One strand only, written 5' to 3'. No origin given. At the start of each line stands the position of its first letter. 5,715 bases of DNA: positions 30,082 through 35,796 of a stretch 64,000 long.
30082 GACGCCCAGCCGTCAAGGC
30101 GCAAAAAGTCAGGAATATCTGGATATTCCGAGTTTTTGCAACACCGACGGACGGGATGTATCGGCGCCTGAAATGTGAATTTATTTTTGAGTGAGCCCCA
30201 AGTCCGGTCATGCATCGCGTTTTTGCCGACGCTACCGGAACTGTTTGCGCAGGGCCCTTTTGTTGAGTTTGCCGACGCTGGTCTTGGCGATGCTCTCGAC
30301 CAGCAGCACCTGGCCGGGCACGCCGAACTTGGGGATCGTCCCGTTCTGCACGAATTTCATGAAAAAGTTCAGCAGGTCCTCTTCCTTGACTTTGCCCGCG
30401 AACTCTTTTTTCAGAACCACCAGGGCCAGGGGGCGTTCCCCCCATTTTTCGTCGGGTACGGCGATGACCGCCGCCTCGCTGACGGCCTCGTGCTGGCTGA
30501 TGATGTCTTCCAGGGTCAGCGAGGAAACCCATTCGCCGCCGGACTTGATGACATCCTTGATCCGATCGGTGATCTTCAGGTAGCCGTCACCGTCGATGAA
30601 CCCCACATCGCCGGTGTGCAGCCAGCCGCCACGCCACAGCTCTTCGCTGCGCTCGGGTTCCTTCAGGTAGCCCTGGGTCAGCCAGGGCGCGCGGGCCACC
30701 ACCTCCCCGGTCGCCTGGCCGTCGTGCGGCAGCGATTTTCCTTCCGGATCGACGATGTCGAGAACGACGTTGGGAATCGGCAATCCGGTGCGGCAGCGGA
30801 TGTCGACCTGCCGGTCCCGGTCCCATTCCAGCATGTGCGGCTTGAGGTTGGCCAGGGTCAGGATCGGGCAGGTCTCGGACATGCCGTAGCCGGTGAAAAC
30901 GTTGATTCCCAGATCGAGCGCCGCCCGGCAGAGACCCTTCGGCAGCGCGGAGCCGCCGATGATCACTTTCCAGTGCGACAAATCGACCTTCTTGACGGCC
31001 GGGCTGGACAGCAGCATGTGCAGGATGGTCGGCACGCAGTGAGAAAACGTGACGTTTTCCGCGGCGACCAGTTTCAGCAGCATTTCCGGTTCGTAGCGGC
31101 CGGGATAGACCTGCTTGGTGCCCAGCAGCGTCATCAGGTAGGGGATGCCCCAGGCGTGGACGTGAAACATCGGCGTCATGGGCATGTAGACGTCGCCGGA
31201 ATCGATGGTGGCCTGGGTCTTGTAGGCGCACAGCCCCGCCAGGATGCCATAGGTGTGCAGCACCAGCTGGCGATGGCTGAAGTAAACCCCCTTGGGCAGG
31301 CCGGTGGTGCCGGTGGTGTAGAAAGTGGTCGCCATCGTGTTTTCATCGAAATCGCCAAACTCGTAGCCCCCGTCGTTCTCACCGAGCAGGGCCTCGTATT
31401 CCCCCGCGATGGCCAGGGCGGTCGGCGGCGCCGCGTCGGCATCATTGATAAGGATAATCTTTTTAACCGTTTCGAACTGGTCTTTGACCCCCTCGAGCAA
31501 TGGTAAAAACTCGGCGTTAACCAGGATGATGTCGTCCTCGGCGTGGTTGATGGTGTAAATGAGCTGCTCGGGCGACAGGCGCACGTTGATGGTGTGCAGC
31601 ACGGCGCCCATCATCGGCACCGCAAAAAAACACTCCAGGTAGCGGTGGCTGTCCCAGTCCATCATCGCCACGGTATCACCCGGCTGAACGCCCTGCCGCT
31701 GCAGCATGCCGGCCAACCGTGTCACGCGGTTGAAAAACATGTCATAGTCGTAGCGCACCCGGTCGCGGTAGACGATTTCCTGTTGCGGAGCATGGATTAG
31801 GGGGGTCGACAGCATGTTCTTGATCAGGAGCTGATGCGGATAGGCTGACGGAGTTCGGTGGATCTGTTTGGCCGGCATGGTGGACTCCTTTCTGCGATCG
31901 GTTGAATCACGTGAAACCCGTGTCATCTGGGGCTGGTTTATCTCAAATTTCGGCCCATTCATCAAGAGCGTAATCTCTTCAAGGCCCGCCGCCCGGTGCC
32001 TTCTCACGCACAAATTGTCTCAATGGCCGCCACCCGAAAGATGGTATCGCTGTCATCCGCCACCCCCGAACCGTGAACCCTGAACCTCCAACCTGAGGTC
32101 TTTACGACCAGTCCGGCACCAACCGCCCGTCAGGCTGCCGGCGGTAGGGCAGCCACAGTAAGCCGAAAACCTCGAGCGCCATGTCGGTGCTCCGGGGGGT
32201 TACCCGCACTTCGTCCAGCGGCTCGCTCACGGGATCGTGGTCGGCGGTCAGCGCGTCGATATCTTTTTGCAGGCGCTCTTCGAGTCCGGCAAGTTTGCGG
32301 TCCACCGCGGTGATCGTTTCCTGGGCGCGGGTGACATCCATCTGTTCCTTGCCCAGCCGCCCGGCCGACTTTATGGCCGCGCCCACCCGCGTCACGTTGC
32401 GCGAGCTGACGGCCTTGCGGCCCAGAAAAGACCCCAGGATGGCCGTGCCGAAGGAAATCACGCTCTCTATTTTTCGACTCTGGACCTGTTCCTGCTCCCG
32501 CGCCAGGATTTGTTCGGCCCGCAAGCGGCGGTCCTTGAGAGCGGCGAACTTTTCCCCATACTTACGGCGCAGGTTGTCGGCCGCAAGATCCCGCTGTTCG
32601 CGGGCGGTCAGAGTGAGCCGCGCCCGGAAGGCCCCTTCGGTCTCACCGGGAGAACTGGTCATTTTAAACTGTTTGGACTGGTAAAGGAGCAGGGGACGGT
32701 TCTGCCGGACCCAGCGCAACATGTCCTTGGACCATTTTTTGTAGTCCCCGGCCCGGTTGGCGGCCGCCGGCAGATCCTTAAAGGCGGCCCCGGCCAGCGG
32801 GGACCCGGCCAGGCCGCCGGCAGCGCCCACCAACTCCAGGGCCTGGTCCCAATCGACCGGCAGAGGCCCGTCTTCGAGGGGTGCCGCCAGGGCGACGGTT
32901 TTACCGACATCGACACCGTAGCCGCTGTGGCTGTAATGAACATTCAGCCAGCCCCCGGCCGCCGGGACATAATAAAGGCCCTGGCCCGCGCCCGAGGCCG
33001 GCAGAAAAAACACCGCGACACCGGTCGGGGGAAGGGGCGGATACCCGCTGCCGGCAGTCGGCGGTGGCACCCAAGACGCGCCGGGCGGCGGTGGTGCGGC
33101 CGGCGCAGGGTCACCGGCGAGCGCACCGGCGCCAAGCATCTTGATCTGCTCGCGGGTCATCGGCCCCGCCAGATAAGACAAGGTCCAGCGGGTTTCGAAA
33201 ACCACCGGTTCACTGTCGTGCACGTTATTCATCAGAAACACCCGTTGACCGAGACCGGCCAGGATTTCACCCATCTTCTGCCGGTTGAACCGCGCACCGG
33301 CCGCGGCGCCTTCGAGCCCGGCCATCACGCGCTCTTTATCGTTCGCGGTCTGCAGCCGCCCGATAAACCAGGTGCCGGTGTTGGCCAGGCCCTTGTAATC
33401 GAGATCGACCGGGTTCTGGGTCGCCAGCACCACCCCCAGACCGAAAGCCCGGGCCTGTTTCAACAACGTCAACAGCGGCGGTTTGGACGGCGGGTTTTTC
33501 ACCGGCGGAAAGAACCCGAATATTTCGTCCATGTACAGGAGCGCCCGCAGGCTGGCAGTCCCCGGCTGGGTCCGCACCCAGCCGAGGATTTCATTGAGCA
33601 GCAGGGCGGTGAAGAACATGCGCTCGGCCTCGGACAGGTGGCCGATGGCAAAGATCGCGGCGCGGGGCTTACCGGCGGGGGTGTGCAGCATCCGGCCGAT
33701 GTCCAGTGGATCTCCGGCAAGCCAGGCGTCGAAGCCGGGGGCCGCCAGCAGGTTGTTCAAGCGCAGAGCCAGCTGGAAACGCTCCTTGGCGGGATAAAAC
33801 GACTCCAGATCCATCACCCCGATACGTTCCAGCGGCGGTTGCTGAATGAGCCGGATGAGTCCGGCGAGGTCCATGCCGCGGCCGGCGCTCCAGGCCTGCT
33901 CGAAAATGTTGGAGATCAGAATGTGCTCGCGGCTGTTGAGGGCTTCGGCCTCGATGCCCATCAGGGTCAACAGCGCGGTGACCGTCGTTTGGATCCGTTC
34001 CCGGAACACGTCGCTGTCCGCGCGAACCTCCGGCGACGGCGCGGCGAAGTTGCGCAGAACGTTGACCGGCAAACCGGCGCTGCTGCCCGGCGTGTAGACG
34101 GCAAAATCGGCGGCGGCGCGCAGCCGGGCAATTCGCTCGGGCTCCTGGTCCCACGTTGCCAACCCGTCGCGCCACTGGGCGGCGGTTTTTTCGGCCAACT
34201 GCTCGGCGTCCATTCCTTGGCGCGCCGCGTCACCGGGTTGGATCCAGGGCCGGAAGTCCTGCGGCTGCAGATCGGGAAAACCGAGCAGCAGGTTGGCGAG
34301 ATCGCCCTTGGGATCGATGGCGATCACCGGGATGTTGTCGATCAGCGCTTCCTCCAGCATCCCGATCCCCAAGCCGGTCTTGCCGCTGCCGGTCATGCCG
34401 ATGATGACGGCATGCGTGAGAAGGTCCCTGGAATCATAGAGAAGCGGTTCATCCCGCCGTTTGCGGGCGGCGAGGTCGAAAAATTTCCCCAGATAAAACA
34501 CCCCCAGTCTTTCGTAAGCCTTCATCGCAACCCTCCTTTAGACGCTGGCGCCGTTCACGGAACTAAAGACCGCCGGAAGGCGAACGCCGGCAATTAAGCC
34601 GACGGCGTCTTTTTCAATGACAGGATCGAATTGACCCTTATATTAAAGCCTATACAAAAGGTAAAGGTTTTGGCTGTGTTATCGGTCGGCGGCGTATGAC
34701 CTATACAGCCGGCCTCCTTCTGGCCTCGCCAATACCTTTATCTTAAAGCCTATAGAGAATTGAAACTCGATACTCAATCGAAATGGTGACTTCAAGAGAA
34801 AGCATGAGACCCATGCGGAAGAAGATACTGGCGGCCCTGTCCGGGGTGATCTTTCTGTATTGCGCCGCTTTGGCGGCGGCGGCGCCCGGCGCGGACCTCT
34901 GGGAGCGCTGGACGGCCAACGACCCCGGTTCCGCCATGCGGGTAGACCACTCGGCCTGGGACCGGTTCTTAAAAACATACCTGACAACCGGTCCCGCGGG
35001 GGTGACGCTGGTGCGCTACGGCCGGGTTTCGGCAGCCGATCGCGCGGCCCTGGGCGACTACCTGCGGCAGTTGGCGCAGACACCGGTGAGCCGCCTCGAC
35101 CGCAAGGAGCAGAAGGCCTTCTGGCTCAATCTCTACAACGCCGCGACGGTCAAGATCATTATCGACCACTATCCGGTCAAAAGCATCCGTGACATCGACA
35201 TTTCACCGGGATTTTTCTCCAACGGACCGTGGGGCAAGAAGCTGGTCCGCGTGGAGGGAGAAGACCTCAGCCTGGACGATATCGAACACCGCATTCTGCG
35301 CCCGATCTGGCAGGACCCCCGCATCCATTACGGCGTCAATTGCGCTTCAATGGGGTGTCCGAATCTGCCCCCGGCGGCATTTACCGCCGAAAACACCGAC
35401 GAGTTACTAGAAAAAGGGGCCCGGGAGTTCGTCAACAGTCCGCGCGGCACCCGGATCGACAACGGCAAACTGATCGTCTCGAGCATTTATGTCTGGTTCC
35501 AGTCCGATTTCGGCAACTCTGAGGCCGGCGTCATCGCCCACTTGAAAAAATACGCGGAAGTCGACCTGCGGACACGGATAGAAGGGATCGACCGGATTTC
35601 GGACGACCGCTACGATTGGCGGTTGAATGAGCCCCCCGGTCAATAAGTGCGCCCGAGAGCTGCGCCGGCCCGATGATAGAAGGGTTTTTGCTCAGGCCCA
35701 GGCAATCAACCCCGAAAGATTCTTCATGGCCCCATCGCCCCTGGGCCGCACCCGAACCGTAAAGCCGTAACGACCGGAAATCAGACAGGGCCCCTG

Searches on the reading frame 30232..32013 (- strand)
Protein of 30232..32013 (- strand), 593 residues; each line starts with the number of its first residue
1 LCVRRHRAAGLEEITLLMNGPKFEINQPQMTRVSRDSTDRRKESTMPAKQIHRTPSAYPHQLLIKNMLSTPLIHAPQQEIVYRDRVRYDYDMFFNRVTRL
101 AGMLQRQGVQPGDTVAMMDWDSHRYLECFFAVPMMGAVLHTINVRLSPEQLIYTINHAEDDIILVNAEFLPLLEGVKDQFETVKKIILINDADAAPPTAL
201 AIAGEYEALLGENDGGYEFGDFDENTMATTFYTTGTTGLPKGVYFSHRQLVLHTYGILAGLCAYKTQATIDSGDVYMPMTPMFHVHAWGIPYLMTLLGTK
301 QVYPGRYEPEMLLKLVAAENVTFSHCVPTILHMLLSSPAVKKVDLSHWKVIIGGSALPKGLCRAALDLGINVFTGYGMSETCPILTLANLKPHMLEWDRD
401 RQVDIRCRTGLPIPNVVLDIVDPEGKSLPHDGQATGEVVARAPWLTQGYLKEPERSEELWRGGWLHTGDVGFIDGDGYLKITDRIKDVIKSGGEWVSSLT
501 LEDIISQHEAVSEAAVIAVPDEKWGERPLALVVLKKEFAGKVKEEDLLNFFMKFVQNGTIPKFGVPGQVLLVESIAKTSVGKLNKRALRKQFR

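Call 11: search_protein_families(library=pfam, proteins=[window:30232-32013:-], max_evalue=0.001)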
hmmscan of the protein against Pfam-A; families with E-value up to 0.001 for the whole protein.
window:30232-32013:- (593 aa): 2 families
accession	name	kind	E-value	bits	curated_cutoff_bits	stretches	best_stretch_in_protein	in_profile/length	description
PF00501.34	AMP-binding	-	9.9e-73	245.6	29.9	1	76-450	9-384/384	AMP-binding enzyme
PF13193.12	AMP-binding_C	-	5.7e-15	56.4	24.5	1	501-582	2-76/76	AMP-binding enzyme C-terminal domain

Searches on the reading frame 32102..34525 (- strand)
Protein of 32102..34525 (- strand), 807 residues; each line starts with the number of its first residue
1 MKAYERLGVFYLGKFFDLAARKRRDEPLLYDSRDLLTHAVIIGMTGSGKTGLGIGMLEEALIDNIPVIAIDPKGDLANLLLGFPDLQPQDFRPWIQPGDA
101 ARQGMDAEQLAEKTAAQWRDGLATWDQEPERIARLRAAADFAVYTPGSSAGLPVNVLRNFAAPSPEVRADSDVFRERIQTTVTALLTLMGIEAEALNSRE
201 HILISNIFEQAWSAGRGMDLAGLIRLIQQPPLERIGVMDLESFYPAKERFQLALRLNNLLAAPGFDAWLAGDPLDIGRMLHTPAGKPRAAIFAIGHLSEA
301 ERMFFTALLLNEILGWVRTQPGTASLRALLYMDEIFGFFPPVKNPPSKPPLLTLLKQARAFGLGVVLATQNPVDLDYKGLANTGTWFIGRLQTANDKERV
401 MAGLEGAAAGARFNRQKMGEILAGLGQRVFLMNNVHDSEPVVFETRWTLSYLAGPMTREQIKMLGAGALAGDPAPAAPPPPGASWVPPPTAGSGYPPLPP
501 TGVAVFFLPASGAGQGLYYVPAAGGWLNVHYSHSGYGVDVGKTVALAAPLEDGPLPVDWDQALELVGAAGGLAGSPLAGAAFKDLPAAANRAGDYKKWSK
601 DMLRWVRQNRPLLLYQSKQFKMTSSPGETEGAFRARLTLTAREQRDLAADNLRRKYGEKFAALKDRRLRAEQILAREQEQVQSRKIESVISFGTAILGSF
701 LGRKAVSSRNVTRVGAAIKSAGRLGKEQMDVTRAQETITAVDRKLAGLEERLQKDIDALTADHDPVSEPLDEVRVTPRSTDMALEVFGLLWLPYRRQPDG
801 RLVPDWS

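Call 11: search_protein_families(library=pfam, proteins=[window:32102-34525:-], max_evalue=0.001)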
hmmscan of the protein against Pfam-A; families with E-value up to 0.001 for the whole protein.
window:32102-34525:- (807 aa): 2 families
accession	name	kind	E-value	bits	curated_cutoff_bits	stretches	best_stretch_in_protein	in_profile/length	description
PF01935.23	DUF87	-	3.6e-05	24.4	23.2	1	33-80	20-68/220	Helicase HerA, central domain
PF05872.18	HerA_C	-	7.6e-05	22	22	0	36-78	21-63/502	Helicase HerA-like C-terminal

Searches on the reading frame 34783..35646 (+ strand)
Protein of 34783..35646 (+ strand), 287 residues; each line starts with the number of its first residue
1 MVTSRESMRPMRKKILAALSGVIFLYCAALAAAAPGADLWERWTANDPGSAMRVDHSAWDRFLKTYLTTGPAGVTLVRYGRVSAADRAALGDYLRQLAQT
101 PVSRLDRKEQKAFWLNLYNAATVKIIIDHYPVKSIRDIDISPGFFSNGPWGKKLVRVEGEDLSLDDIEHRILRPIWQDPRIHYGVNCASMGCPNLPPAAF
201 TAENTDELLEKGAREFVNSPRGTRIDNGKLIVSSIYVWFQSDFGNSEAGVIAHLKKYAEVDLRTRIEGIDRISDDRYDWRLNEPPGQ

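Call 11: search_protein_families(library=pfam, proteins=[window:34783-35646:+], max_evalue=0.001)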
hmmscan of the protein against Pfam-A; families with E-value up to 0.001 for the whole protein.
window:34783-35646:+ (287 aa): 1 family
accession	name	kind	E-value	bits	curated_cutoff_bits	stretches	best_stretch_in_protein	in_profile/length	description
PF04784.19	DUF547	-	6e-27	94.6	27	1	103-217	2-125/125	Protein of unknown function, DUF547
